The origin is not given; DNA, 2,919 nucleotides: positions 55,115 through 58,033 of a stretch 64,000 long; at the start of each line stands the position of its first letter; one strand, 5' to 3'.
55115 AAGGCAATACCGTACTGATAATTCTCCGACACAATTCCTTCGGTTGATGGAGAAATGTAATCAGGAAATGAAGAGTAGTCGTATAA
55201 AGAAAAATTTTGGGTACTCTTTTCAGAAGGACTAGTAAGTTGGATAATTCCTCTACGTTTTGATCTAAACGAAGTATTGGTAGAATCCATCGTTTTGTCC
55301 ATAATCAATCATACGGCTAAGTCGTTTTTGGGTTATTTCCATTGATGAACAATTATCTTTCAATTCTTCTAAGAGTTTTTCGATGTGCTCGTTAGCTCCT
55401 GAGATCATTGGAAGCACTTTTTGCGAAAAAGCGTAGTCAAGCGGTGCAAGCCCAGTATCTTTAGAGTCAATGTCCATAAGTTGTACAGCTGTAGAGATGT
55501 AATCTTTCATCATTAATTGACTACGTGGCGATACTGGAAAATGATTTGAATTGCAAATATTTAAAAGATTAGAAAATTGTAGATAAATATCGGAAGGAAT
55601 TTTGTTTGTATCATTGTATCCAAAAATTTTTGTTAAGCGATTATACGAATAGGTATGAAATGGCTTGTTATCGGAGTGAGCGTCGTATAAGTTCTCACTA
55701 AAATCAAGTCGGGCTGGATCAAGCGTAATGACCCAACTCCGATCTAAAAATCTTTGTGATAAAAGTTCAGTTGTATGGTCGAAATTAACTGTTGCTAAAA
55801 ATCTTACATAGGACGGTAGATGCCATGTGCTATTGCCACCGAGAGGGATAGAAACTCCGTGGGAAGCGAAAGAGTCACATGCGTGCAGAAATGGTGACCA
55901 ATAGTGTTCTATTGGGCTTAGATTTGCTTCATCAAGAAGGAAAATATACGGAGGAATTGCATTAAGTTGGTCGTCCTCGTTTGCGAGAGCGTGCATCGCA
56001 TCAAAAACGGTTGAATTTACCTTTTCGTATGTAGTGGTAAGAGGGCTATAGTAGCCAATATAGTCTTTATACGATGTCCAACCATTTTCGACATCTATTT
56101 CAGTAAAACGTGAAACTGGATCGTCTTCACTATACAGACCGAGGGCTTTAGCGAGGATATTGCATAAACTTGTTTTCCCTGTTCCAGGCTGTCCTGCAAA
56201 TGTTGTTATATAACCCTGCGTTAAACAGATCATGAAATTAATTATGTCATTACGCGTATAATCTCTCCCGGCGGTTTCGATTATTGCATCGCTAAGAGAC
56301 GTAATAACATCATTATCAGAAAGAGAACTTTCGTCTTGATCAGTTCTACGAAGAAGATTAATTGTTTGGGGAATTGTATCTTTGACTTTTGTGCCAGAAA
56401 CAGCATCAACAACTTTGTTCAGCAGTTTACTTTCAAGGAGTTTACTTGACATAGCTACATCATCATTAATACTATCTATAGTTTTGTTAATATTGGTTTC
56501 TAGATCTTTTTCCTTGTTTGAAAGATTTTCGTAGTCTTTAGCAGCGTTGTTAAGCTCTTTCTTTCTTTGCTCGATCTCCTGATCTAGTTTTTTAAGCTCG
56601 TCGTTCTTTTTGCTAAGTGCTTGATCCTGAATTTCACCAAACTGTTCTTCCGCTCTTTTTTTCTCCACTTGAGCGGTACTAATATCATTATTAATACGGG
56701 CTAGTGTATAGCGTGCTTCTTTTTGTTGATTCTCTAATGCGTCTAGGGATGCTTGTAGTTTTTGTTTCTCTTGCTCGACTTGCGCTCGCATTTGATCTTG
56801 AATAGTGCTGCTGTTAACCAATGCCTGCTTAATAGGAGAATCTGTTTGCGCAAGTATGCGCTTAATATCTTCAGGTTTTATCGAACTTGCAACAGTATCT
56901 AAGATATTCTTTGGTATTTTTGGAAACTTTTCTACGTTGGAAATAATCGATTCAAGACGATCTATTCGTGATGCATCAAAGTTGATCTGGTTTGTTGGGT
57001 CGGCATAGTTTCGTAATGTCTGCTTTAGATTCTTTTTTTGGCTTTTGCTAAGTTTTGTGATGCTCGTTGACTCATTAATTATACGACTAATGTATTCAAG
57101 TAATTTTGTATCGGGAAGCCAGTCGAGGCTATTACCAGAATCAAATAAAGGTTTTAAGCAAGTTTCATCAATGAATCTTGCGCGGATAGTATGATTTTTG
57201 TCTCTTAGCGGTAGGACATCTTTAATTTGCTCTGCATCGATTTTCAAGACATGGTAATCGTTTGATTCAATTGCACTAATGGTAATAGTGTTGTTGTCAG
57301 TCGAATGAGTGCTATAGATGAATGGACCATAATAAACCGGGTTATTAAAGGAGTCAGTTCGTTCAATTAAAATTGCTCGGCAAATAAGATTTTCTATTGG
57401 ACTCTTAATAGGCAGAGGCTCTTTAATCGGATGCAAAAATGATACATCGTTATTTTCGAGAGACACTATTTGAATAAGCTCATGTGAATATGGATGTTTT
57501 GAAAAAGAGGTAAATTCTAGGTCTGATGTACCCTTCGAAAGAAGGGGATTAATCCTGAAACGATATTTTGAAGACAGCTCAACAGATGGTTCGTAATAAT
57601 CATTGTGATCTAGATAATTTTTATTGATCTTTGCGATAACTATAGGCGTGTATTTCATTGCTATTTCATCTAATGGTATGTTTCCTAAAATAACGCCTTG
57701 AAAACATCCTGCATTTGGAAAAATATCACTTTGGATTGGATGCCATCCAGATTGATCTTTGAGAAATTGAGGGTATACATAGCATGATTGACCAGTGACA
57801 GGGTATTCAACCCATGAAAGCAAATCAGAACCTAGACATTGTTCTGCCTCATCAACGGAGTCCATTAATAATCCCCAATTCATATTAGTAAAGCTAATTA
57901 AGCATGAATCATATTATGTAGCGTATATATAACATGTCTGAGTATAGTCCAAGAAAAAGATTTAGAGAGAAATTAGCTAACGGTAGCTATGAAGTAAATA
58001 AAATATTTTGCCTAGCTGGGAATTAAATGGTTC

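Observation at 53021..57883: Two-gene McrBC-like operon with a coiled-coil AAA+ NTPase, placed back-to-back with cas3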

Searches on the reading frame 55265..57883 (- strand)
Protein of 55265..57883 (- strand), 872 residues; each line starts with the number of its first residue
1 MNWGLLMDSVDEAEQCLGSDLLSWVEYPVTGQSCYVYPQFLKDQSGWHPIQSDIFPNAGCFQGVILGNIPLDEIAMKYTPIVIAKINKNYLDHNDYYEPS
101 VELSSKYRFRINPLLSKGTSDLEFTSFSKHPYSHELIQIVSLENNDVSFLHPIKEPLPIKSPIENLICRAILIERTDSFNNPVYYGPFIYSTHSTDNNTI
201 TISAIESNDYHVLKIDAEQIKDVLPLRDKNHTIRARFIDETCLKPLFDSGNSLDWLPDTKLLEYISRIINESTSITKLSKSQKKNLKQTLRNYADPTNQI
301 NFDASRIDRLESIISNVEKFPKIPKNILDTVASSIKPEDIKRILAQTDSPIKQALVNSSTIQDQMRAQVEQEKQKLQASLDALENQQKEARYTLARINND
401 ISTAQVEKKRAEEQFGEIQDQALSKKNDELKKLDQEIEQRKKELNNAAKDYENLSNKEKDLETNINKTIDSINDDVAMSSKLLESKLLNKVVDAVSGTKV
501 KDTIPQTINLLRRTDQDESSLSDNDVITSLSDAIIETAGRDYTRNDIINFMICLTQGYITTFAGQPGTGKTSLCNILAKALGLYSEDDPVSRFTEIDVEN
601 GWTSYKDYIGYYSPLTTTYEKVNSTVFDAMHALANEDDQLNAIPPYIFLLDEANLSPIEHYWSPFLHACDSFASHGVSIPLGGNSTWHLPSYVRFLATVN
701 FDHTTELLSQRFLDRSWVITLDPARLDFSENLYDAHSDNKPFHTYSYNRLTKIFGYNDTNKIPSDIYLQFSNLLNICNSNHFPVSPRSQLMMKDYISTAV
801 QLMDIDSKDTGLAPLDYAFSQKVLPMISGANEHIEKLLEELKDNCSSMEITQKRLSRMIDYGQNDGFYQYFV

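Call 4: search_protein_families(library=pfam, proteins=[window:55265-57883:-], max_evalue=0.1)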
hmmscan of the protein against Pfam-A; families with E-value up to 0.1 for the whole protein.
window:55265-57883:- (872 aa): 7 families
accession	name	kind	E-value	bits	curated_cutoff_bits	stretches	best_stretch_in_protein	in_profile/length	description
PF13238.12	AAA_18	-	3e-05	24.9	29.4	1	563-635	4-68/128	AAA domain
PF00910.28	RNA_helicase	-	0.00045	21.1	21.5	0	562-588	3-29/105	RNA helicase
PF00004.35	AAA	-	0.00093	20.1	21.2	1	562-602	3-35/131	ATPase family associated with various cellular activities (AAA)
PF13401.12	AAA_22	-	0.0071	17.1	27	1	557-653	5-93/130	AAA domain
PF09388.15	SpoOE-like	-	0.053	14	23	0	433-458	1-25/42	Spo0E like sporulation regulatory protein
PF07728.20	AAA_5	-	0.082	13.3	22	0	563-654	5-76/139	AAA domain (dynein-related subfamily)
PF07092.18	TMEM106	-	0.095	13.1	24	0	764-802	23-61/141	TM106 protein C-terminal domain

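Call 5: search_protein_families(library=padloc, proteins=[window:55265-57883:-], max_evalue=0.1)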
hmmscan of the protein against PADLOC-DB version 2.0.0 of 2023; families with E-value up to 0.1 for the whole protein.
window:55265-57883:- (872 aa): 21 families
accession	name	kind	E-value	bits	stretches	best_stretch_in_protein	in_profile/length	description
PDLC04547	PDC-M26A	-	6.5e-28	95.7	2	360-667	148-427/724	-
PDLC04140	mad8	-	1.5e-06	25.9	1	554-666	24-94/314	mads_8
PDLC03868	LmuB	-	5e-06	23.1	1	259-481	251-470/1035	-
PDLC00518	JetC1|JetC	-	9e-05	18.5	1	364-475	639-750/1112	DUF3584 domain; MukB-like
PDLC02714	PbeC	-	0.00041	17.3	1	283-478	280-475/651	PbeC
PDLC02750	PbeC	-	0.0015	15.2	1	368-484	353-462/629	PbeC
PDLC00553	JetC2|JetC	-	0.0019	14.2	1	362-525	873-1038/1361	DUF3584 domain; MukB-like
PDLC00915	TRIP13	-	0.0032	14.9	1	559-588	65-94/302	TRIP13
PDLC00517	JetC1|JetC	-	0.0035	13.6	1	364-473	651-757/1119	DUF3584 domain; MukB-like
PDLC00582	JetC3|JetC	-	0.0039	13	1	299-503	792-993/1472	DUF3584 domain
PDLC00551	JetC2|JetC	-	0.0074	12.1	1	282-534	783-1035/1365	DUF3584 domain; MukB-like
PDLC03031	MTase_I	-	0.0098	12.1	1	386-491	681-780/834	Type I methyltransferase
PDLC00519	JetC1|JetC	-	0.012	11.9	1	284-515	217-450/1097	DUF3584 domain; MukB-like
PDLC03859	LmuB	-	0.018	12.3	0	252-481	269-489/611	-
PDLC00512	JetC1|JetC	-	0.02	10.9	1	280-481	633-832/1123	DUF3584 domain; MukB-like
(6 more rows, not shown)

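Call 7: search_protein_families(library=ncbifam, proteins=[window:55265-57883:-], max_evalue=0.1)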
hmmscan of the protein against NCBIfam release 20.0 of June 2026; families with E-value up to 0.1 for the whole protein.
window:55265-57883:- (872 aa): 9 families
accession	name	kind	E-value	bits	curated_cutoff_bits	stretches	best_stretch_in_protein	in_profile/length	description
NF045487.1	ASRP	equivalog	5.4e-06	25.3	300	1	265-482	210-416/593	archaea-specific SMC-related protein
TIGR02168.1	SMC_prok_B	equivalog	0.00034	18.5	567.35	1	278-482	757-957/1181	chromosome segregation protein SMC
NF045780.1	TrlF_fam_ATP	equivalog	0.0051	15.6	350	0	265-504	479-728/944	TrlF family AAA-like ATPase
TIGR02169.1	SMC_prok_A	equivalog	0.021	12.5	729.4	1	279-468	311-496/1165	chromosome segregation protein SMC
NF004046.1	PRK05563.1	equivalog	0.023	13.6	400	1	562-581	42-61/567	DNA polymerase III subunit gamma/tau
TIGR02397.1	dnaX_nterm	equivalog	0.03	13.6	250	1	562-582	41-61/355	DNA polymerase III subunit gamma/tau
TIGR02680.1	TIGR02680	hypoth_equivalog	0.058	11.1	462.85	1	370-458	275-363/1356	TIGR02680 family protein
NF041378.1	XopZ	subfamily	0.082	10.8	1300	0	280-495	156-333/1292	XopZ family type III secretion system effector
TIGR00157.1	TIGR00157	equivalog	0.092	12.3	100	0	548-580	113-145/247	ribosome small subunit-dependent GTPase A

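Call 9: find_homologous_proteins(query=window:55265-57883:-)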
Query window:55265-57883:- (872 aa): 1 proteins with E <= 0.001 among 8000 candidates.
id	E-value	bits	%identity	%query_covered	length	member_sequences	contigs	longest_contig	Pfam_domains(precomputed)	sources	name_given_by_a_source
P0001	0.0e+0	1955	100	99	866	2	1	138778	PF13238.13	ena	-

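Call 11: find_encoding_contigs(protein=P0001, flank=10000, max_places=5)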
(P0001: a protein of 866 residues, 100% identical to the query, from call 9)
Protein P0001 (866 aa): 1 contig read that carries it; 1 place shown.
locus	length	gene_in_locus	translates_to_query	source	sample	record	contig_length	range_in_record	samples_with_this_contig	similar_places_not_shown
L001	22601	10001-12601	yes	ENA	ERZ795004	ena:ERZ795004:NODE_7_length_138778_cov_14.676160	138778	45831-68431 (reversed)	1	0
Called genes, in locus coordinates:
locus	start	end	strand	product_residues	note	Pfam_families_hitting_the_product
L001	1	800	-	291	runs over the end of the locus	PF09707:Cas_Cas2CT1978, PF16473:Rv2179c-like (faint), PF00929:RNase_T, PF13482:RNase_H_2 (weak)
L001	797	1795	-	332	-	PF01867:Cas_Cas1 (weak)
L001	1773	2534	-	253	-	PF08798:CRISPR_assoc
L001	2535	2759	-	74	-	-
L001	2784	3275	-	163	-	PF09704:Cas_Cas5d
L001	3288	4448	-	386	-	PF09344:Cas_CT1975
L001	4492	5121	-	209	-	PF09485:CRISPR_Cse2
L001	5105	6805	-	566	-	PF09481:CRISPR_Cse1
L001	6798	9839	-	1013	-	PF18019:Cas3_HD, PF00270:DEAD (faint), PF22590:Cas3-like_C_2, PF18395:Cas3_C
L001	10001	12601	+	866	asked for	PF13238:AAA_18 (faint)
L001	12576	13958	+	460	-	PF09823:DUF2357 (weak)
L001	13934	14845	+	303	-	-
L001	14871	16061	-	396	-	PF01497:Peripla_BP_2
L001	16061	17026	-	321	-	PF00005:ABC_tran, PF13304:AAA_21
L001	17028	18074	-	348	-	PF01032:FecCD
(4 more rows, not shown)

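Call 31: search_protein_representatives(protein=window:55265-57883:-)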
Query: 872 residues. Proteins with E-value up to 0.001 (for the whole library): 4884; up to 1e-10: 1822; up to 1e-30: 723. The best 150 are listed.
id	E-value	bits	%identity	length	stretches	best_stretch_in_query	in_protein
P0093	8.5e-220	748.7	43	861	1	7-872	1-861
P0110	5.3e-185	633.6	37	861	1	10-871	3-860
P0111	2.9e-180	618.0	38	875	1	7-872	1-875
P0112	4.1e-175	600.9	40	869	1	14-871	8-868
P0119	2.0e-168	578.8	38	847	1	7-872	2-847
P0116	2.2e-168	578.7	38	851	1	10-871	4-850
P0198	2.7e-164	565.2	37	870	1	7-871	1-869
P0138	1.3e-162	559.6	38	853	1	8-871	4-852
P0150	6.0e-161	554.1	38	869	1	7-872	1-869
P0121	1.9e-160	552.4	37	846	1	9-871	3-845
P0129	1.3e-158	546.3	37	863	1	5-871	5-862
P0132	8.5e-158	543.6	37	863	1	18-872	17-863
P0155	2.0e-153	529.2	35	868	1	12-872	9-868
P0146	8.2e-153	527.2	36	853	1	9-871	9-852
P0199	5.5e-152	524.4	36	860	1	7-871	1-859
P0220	5.4e-106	372.3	33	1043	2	364-871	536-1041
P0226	3.5e-101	356.4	33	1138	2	413-871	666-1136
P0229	1.7e-100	354.1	32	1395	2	364-871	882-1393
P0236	3.0e-97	343.4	32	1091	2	519-871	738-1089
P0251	4.1e-90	319.8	33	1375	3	642-871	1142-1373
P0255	5.7e-87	309.4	35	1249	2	519-871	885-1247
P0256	7.4e-87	309.0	38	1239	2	357-871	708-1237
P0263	6.6e-82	292.6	37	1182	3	525-871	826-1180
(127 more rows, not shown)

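Call 60: search_solved_structures(query=A3, max_evalue=0.1, show_alignments=0)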
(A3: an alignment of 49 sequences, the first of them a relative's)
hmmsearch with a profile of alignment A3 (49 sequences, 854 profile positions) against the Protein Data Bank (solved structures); distinct sequences matched with E-value up to 0.1: 117 (the best 60 are shown).
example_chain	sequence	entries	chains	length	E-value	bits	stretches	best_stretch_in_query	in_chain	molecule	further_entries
8ojl_A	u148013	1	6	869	1.2e-05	27.1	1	391-564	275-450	Lon protease homolog, mitochondrial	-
9cc0_A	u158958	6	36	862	1.4e-05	26.8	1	391-564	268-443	Lon protease homolog, mitochondrial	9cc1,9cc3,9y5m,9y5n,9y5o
22ib_A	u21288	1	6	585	1.5e-05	26.8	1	397-564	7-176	Lon protease homolog, mitochondrial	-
31ep_A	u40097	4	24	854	1.6e-05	26.7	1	391-564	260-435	Lon protease homolog, mitochondrial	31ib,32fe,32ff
7p0m_A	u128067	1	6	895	1.7e-05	26.6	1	391-564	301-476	Lon protease homolog, mitochondrial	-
8oka_A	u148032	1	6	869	1.8e-05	26.5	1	391-564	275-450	Lon protease homolog, mitochondrial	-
8ovf_A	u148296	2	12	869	1.8e-05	26.5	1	391-564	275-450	Lon protease homolog, mitochondrial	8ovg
7nfy_A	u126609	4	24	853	2e-05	26.4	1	391-564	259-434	Lon protease homolog, mitochondrial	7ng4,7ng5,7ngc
7p09_A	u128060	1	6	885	2.1e-05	26.3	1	391-564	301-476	Lon protease homolog, mitochondrial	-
7oxo_A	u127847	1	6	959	2.4e-05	26.1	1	391-564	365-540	Lon protease homolog, mitochondrial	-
7p0b_A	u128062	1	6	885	2.4e-05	26.1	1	391-564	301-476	Lon protease homolog, mitochondrial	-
8om7_A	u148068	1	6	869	2.5e-05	26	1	391-564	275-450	Lon protease homolog, mitochondrial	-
7ngf_A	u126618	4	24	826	2.9e-05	25.8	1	391-564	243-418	Lon protease homolog, mitochondrial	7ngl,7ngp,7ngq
3m6a_A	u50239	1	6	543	4.3e-05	25.3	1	538-565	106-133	ATP-dependent protease La 1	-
8qox_B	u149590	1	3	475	0.00011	23.9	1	348-457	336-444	Conserved membrane protein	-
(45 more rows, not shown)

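Call 72: find_related_loci(query=A3, collection=genome_contigs, flank=6000)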
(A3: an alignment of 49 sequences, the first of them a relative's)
Query A3 (866 aa) in genome_contigs; peptide patterns used: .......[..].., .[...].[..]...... (x = any residue, [..] = any of these).
467 stretches matched a pattern; 456 encode a relative of the query (tblastn E <= 1e-3); the best 80 are kept; 80 distinct loci.
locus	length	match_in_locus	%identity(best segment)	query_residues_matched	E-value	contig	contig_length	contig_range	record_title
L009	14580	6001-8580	41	1-866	0e+0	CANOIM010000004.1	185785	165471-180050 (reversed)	MAG TPA_asm: uncultured Eggerthellaceae bacterium isolate SRR13921779_bin.100_metawrap_v1.3_MAG genome assembly, contig:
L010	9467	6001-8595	40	1-866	0e+0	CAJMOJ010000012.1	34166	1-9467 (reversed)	TPA_asm: uncultured bacterium isolate ERR1430525-bin.25 genome assembly, contig: NODE_1151_length_34166_cov_6.619800, wh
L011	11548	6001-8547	36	1-866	2e-174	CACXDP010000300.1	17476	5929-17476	MAG: uncultured Coriobacteriaceae bacterium isolate RUG11163 genome assembly, contig: RUG11163_asm_300, whole genome sho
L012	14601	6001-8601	35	5-866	2e-166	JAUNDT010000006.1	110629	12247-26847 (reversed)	MAG: Coriobacteriaceae bacterium isolate S23M_St_26 NODE_43_length_110629_cov_120.368396, whole genome shotgun sequence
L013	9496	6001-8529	36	14-866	7e-164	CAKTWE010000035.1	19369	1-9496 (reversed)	MAG: uncultured Collinsella sp. isolate REFINED_METABAT215_TOP10_CONTIGS_1500_ASSEMBLY_K77_MERGED__Nepal_MoBio_Fiber-Had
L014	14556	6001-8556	36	3-866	2e-163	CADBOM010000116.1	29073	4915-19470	MAG: uncultured Coriobacteriaceae bacterium isolate RUG14153 genome assembly, contig: RUG14153_asm_116, whole genome sho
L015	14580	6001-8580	35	1-866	7e-163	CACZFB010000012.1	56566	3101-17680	MAG: uncultured Coriobacteriaceae bacterium isolate RUG12554 genome assembly, contig: RUG12554_asm_12, whole genome shot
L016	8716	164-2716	34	1-866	3e-156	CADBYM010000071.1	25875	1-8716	MAG: uncultured Coriobacteriaceae bacterium isolate RUG14419 genome assembly, contig: RUG14419_asm_71, whole genome shot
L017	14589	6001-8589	35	3-866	8e-154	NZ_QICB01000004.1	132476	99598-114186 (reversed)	Slackia faecicanis strain DSM 17537 DSM17537T_contig_004, whole genome shotgun sequence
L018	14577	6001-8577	34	3-866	2e-158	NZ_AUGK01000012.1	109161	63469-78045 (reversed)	Adlercreutzia mucosicola DSM 19490 G503DRAFT_scaffold00011.11_C, whole genome shotgun sequence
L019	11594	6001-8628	33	4-866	5e-151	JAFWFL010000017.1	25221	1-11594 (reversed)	MAG: Coriobacteriales bacterium isolate RGIG5691 Sheep_Duodenum.Co__c179443, whole genome shotgun sequence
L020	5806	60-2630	36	10-866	2e-150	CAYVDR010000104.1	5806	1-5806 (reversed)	MAG TPA_asm: uncultured Senegalimassilia sp. isolate binchicken_co354_283 genome assembly, contig: NODE_16105_length_580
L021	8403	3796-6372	33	2-865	2e-147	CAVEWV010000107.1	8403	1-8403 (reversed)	Acutalibacteraceae bacterium isolate G02622-L1_cleanbin_000007 genome assembly, contig: Spades_G02622-L1_contig_3842, wh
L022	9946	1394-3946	33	8-866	4e-147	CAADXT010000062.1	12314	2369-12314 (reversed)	MAG TPA_asm: Eggerthellaceae bacterium, isolate HGM04342, WGS project CAADXT010000000 data, contig: ERS396332_47_k79_470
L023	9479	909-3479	33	4-866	7e-145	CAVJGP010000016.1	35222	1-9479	Alistipes onderdonkii isolate H07682-L1_cleanbin_000022 genome assembly, contig: Spades_H07682-L1_contig_837, whole geno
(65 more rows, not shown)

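Call 74: find_encoding_contigs(protein=P0331, flank=3000, max_places=5)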
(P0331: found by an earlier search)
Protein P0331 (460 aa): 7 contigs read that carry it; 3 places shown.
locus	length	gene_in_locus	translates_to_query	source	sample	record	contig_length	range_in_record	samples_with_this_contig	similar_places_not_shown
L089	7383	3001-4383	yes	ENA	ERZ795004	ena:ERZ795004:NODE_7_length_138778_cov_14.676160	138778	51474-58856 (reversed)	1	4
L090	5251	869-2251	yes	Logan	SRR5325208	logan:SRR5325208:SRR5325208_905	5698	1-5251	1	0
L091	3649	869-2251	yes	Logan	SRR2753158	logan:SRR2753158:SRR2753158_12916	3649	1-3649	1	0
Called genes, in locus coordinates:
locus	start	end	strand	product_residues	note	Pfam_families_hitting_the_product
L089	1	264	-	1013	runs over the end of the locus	PF18019:Cas3_HD, PF00270:DEAD (faint), PF22590:Cas3-like_C_2, PF18395:Cas3_C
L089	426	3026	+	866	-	PF13238:AAA_18 (faint)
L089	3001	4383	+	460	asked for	PF09823:DUF2357 (weak)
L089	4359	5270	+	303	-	-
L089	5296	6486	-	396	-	PF01497:Peripla_BP_2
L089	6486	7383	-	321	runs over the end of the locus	PF00005:ABC_tran, PF13304:AAA_21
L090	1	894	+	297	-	?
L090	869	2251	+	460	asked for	PF09823:DUF2357 (weak)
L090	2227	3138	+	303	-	-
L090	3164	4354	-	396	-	PF01497:Peripla_BP_2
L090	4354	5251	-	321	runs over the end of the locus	PF00005:ABC_tran, PF13304:AAA_21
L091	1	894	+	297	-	?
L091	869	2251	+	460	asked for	PF09823:DUF2357 (weak)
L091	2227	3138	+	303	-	-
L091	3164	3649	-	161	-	?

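Call 89: search_protein_families(library=padloc, alignment_id=A3, max_evalue=0.00001)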
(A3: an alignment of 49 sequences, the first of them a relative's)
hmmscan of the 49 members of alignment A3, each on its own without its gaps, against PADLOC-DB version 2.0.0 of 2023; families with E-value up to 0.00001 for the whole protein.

A. member 1, P0001 (866 aa): 3 families
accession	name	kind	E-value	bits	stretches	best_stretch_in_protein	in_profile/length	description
PDLC04547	PDC-M26A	-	1.9e-28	97.5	1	354-661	148-427/724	-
PDLC04140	mad8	-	1.6e-06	25.9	0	548-660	24-94/314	mads_8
PDLC03868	LmuB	-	4.9e-06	23.1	1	253-475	251-470/1035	-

B. families by the number of members that match (of 49 scanned): 9 families
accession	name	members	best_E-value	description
PDLC04547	PDC-M26A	49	7.5e-34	-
PDLC03859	LmuB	19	1.1e-09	-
PDLC04140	mad8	5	5.5e-08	mads_8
PDLC03863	LmuB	2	8e-08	-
PDLC03865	LmuB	1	1.6e-07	-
PDLC00551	JetC2|JetC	1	3e-06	DUF3584 domain; MukB-like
PDLC03868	LmuB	1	4.9e-06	-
PDLC00580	JetC3|JetC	1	7e-06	DUF3584 domain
PDLC03839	LeoA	1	8.8e-06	-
